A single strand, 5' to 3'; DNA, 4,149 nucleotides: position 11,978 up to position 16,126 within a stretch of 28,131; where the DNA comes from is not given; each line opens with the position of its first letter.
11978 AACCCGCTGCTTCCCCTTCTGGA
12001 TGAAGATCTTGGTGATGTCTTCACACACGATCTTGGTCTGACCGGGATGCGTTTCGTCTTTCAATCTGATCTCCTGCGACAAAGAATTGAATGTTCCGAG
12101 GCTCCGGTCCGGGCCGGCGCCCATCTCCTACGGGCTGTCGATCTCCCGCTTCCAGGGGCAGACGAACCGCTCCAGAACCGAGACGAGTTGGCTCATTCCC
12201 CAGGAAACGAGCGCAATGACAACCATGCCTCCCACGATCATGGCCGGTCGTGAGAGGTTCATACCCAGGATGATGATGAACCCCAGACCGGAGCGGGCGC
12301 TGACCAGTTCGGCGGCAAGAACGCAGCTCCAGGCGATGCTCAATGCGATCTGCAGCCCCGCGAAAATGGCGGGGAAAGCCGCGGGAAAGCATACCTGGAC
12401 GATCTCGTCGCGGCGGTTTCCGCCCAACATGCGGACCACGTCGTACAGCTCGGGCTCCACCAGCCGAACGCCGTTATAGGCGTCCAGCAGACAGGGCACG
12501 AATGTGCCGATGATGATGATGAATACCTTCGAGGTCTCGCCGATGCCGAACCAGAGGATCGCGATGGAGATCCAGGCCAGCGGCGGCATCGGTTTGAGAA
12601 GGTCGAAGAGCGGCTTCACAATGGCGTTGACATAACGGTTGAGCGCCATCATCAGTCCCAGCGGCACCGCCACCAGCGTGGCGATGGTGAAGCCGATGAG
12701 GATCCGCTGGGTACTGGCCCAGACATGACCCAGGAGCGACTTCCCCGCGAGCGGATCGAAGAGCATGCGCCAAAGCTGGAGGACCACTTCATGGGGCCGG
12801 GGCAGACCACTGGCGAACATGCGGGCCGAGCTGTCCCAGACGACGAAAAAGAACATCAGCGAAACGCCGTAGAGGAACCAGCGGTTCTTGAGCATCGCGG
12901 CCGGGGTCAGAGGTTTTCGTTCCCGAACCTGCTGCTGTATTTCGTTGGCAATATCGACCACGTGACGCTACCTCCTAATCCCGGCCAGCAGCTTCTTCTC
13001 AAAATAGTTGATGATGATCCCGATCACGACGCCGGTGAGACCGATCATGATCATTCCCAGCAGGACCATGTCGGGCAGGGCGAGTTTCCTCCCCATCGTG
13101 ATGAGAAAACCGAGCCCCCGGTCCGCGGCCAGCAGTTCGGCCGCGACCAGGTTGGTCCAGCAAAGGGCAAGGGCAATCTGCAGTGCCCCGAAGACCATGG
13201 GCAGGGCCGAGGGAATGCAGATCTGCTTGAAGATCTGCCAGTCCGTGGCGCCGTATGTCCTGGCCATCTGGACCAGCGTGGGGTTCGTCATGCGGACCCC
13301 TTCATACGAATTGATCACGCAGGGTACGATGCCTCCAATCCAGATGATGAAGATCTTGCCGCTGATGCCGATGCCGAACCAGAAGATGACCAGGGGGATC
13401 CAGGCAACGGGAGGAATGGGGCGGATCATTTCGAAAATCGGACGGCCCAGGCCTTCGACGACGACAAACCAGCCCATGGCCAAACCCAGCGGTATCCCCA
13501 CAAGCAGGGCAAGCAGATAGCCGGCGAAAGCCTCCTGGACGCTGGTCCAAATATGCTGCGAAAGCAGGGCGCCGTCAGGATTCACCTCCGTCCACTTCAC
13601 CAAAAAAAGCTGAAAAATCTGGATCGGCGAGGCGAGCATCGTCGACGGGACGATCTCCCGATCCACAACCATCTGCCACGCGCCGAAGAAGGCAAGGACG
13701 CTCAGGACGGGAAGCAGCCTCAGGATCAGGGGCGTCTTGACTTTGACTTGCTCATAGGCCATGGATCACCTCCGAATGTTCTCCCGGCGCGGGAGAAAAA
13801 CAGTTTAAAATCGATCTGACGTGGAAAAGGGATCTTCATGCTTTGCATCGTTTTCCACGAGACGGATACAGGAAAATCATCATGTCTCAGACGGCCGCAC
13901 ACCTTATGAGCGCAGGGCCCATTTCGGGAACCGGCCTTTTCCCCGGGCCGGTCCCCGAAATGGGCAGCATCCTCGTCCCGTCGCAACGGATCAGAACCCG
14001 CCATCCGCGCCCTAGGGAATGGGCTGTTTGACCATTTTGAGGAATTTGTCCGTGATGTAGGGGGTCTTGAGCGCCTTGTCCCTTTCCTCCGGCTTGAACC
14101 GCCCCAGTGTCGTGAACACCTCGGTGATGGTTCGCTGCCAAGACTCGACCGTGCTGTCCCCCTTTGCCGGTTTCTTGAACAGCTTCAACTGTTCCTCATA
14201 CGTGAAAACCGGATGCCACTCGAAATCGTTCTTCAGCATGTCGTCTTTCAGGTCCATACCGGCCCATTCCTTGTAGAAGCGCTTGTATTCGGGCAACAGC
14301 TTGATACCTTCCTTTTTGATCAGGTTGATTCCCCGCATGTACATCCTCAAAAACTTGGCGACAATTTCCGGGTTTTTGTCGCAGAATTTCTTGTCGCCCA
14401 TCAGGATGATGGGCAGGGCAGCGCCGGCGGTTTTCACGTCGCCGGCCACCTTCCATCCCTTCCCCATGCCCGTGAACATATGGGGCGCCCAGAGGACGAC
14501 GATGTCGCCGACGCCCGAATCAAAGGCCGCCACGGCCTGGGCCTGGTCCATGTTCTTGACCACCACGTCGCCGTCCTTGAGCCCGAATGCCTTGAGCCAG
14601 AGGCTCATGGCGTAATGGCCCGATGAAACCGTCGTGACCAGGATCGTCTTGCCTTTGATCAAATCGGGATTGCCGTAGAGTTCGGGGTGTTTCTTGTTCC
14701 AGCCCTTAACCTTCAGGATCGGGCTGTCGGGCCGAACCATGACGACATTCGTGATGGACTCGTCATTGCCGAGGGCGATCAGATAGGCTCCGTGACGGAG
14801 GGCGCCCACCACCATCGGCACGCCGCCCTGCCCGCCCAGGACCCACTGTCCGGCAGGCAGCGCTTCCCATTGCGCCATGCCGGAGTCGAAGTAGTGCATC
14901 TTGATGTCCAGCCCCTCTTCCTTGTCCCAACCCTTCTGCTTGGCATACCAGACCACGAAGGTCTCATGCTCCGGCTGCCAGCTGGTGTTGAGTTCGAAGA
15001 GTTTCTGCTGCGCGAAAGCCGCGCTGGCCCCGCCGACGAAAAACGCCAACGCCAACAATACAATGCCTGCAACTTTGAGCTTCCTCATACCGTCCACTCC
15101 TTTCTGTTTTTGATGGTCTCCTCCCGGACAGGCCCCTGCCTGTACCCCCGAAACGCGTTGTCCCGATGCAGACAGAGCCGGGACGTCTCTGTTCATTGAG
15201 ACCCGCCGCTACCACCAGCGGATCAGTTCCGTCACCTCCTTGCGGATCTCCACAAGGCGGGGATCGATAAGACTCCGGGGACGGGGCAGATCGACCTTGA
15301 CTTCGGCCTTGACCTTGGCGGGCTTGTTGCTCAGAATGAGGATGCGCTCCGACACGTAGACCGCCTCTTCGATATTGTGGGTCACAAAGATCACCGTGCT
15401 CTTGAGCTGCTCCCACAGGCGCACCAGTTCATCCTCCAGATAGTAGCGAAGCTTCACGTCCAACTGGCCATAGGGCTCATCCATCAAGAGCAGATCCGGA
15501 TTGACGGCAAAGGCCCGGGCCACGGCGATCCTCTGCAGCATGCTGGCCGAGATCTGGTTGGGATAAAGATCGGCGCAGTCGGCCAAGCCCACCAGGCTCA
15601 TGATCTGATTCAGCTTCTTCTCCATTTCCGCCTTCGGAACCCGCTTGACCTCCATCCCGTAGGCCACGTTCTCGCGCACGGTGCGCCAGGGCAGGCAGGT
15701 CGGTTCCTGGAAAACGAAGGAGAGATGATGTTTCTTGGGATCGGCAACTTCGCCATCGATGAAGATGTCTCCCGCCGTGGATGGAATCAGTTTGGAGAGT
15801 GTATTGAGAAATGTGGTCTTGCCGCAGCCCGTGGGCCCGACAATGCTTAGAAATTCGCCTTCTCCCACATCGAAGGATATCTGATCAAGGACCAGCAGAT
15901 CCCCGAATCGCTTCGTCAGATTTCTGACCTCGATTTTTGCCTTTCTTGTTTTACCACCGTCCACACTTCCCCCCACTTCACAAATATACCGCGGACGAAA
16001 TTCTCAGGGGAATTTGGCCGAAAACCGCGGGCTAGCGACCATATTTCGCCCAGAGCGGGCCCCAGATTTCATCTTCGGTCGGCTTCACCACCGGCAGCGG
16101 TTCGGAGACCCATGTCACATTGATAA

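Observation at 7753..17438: Tpa + SauS + CoA-transferase: candidate taurine -> sulfoacetaldehyde -> sulfoacetyl-CoA -> sulfoacetate route that keeps the thioester by CoA transfer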

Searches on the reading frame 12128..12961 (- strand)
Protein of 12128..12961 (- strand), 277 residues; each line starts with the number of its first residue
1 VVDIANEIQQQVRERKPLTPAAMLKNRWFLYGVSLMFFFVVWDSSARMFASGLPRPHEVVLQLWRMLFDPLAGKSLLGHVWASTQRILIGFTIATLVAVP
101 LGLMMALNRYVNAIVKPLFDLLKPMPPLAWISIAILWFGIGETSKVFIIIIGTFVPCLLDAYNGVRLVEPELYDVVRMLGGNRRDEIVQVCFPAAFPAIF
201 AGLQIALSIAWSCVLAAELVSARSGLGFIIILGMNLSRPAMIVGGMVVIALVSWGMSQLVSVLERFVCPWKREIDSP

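Call 3: search_protein_families(library=pfam, proteins=[window:12128-12961:-])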
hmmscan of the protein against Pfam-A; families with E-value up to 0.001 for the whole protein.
window:12128-12961:- (277 aa): 1 family
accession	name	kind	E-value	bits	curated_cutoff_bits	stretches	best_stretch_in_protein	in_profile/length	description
PF00528.27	BPD_transp_1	-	7.9e-21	75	26.4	1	98-269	1-180/184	Binding-protein-dependent transport system inner membrane component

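Call 4: search_protein_families(library=ncbifam, proteins=[window:12128-12961:-])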
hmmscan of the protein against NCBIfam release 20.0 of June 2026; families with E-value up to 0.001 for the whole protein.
window:12128-12961:- (277 aa): 7 families
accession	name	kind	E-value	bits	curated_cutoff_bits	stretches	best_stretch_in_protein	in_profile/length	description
NF007545.0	PRK10160.1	equivalog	2.1e-43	148.7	342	1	24-273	21-273/275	taurine ABC transporter permease TauC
NF040733.1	ABC_perm_U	equivalog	1.4e-42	145.9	295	1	30-271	10-249/251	ABC transporter permease subunit SaoP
TIGR01183.1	ntrB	equivalog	1.4e-33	116.3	209.05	1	74-261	13-200/202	nitrate ABC transporter permease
NF008470.0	PRK11365.1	equivalog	5.1e-31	108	347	1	28-271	15-253/263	aliphatic sulfonate ABC transporter permease SsuC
TIGR03416.1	ABC_choXWV_perm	equivalog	2.9e-17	63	363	1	84-243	92-250/267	choline ABC transporter permease subunit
NF008196.0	PRK10952.1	equivalog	3.6e-14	52.3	439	1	88-252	154-320/356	glycine betaine/L-proline ABC transporter permease ProW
TIGR01097.1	PhnE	equivalog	1.8e-08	34.1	216.7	1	29-203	7-188/252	phosphonate ABC transporter, permease protein PhnE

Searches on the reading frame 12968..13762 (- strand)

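Call 3: search_protein_families(library=pfam, proteins=[window:12968-13762:-])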
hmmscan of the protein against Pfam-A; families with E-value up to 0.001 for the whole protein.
window:12968-13762:- (264 aa): 1 family
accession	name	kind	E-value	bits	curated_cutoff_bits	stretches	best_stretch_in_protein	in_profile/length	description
PF00528.27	BPD_transp_1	-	5.3e-22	78.9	26.4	1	89-257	1-181/184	Binding-protein-dependent transport system inner membrane component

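Call 4: search_protein_families(library=ncbifam, proteins=[window:12968-13762:-])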
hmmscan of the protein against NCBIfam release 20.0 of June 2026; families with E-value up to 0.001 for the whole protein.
window:12968-13762:- (264 aa): 9 families
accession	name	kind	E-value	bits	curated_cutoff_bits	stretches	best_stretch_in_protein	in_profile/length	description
NF007545.0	PRK10160.1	equivalog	1.3e-41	142.8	342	1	11-255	19-264/275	taurine ABC transporter permease TauC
NF040733.1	ABC_perm_U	equivalog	1e-39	136.5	295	1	18-259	11-246/251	ABC transporter permease subunit SaoP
NF008470.0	PRK11365.1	equivalog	9.4e-34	117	347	1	11-258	7-249/263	aliphatic sulfonate ABC transporter permease SsuC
TIGR01183.1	ntrB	equivalog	9.2e-30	103.8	209.05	1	68-253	16-201/202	nitrate ABC transporter permease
TIGR03416.1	ABC_choXWV_perm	equivalog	6.2e-12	45.5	363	1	73-251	86-263/267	choline ABC transporter permease subunit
TIGR01097.1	PhnE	equivalog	5.1e-07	29.4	216.7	1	21-193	12-187/252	phosphonate ABC transporter, permease protein PhnE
NF008196.0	PRK10952.1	equivalog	1.5e-06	27.3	439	1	79-251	154-320/356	glycine betaine/L-proline ABC transporter permease ProW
NF040839.1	tungstate_WtpB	equivalog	1.1e-05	25.2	340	1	70-192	45-184/251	tungstate ABC transporter permease WtpB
TIGR01581.1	Mo_ABC_porter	hypoth_equivalog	5.4e-05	22.8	210.3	1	149-213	119-183/225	ABC transporter permease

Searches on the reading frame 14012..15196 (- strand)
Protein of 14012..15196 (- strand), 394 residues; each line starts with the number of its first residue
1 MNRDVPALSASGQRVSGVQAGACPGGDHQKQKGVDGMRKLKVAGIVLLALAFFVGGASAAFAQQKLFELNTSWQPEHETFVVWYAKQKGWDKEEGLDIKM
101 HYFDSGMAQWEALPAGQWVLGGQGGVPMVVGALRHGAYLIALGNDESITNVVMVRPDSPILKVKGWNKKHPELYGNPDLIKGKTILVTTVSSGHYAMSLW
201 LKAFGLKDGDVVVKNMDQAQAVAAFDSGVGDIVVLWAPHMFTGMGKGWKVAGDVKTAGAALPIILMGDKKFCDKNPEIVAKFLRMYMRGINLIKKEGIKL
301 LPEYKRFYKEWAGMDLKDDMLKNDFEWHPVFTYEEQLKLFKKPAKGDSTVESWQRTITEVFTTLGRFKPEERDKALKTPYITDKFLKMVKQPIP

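Call 3: search_protein_families(library=pfam, proteins=[window:14012-15196:-])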
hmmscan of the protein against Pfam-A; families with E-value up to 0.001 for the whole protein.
window:14012-15196:- (394 aa): 2 families
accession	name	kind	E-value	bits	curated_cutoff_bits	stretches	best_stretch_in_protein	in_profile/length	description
PF09084.16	NMT1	-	3.8e-08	33.9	20.5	1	82-293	7-209/216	NMT1/THI5 like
PF13379.11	NMT1_2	-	4.4e-05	23.9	24.7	1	84-294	23-239/252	NMT1-like family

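Call 4: search_protein_families(library=ncbifam, proteins=[window:14012-15196:-])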
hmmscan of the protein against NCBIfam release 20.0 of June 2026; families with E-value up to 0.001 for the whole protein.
window:14012-15196:- (394 aa): 5 families
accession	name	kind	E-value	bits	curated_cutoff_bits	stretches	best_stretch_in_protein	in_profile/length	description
TIGR01728.1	SsuA_fam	subfamily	2.6e-23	82.6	163.5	1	85-296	17-219/290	aliphatic sulfonate ABC transporter substrate-binding protein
TIGR01729.1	taurine_ABC_bnd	equivalog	3.3e-13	49.7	304.25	1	78-285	10-205/300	taurine ABC transporter substrate-binding protein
NF008553.0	PRK11480.1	equivalog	1e-12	47.9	490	1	66-284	22-226/320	taurine ABC transporter substrate-binding protein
NF008588.0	PRK11553.1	subfamily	7e-07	28.5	299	1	98-289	58-236/319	aliphatic sulfonate ABC transporter substrate-binding protein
TIGR03427.1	ABC_peri_uca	equivalog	0.00015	21.1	333.9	1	180-240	104-164/328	putative urea ABC transporter substrate-binding protein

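Call 69: search_protein_families(library=ncbifam, proteins=[window:14012-15196:-], max_evalue=1e-10)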
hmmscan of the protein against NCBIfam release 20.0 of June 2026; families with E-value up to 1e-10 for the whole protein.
window:14012-15196:- (394 aa): 3 families
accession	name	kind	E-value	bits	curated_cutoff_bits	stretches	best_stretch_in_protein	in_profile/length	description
TIGR01728.1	SsuA_fam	subfamily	2.6e-23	82.6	163.5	1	85-296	17-219/290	aliphatic sulfonate ABC transporter substrate-binding protein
TIGR01729.1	taurine_ABC_bnd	equivalog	3.3e-13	49.7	304.25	1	78-285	10-205/300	taurine ABC transporter substrate-binding protein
NF008553.0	PRK11480.1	equivalog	1e-12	47.9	490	1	66-284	22-226/320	taurine ABC transporter substrate-binding protein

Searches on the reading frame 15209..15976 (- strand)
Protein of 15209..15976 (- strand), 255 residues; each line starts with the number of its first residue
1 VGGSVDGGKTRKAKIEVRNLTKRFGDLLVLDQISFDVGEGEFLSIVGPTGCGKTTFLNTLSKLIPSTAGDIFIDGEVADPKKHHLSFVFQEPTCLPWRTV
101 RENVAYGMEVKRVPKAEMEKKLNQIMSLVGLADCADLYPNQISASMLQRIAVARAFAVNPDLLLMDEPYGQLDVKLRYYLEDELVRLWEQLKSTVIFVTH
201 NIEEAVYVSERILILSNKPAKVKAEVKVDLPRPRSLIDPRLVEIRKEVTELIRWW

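Call 3: search_protein_families(library=pfam, proteins=[window:15209-15976:-])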
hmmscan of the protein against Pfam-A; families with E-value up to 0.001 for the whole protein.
window:15209-15976:- (255 aa): 4 families
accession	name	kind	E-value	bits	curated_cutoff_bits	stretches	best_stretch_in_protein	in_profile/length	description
PF00005.33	ABC_tran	-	6.3e-29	101.8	25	1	30-169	1-136/137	ABC transporter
PF13304.12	AAA_21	-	5.7e-05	23.8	27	0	150-202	249-300/304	AAA domain, putative AbiEii toxin, Type IV TA system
PF13401.12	AAA_22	-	0.00031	21.5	27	1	41-124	6-65/130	AAA domain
PF03029.23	ATP_bind_1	-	0.00094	19.5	27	0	45-67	1-23/240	Conserved hypothetical ATP binding protein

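Call 4: search_protein_families(library=ncbifam, proteins=[window:15209-15976:-])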
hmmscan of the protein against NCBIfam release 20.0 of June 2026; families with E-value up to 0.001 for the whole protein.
window:15209-15976:- (255 aa): 182 families (the best 25 are shown)
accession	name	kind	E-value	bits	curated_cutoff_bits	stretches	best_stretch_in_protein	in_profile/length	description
NF040729.1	ABC_ATP_SaoA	equivalog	3.9e-66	223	360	1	15-252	2-243/248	ABC transporter ATP-binding protein SaoA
TIGR03265.1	PhnT2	equivalog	5.7e-57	193.5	457.7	1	13-217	3-210/353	putative 2-aminoethylphosphonate ABC transporter ATP-binding protein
TIGR00968.1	3a0106s01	subfamily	9.8e-56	188.9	342.75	1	15-217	1-206/237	sulfate ABC transporter ATP-binding protein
NF006987.0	PRK09452.1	equivalog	1.9e-54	184.8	482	1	11-217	14-223/378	spermidine/putrescine ABC transporter ATP-binding protein PotA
TIGR01184.1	ntrCD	subfamily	1.4e-53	181.9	291.8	1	30-249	1-227/230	nitrate ABC transporter ATP-binding protein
TIGR01186.1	proV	subfamily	1.6e-53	182.1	326.6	1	25-217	4-205/363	betaine/proline/choline family ABC transporter ATP-binding protein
NF008421.0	PRK11248.1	equivalog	1.5e-52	178.7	357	1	16-232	3-219/255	taurine ABC transporter ATP-binding subunit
NF043075.1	MMSYN1_0197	equivalog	5e-52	176.9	550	1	15-217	3-208/341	spermidine/putrescine ABC transporter ATP-binding protein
TIGR03258.1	PhnT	equivalog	9.1e-50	169.7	499.15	1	15-217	9-215/359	2-aminoethylphosphonate ABC transport system ATP-binding subunit PhnT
TIGR03415.1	ABC_choXWV_ATP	equivalog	4.8e-49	167.3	483.75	1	6-216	22-239/382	choline ABC transporter ATP-binding protein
NF040840.2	tungstate_WtpC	equivalog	1.5e-48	165.9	440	1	15-217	2-206/347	tungstate ABC transporter ATP-binding protein WtpC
NF008420.0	PRK11247.1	equivalog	2e-48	164.8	395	1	14-250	12-240/257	aliphatic sulfonates ABC transporter ATP-binding protein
NF008513.0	PRK11432.1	equivalog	9.9e-48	162.8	496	1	11-218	3-213/351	ferric ABC transporter ATP-binding protein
NF008105.0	PRK10851.1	equivalog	4.6e-47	160.5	502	1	14-217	2-212/362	sulfate/thiosulfate ABC transporter ATP-binding protein CysA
NF008653.0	PRK11650.1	subfamily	5.5e-47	160.5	432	1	13-217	2-210/357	sn-glycerol-3-phosphate ABC transporter ATP-binding protein UgpC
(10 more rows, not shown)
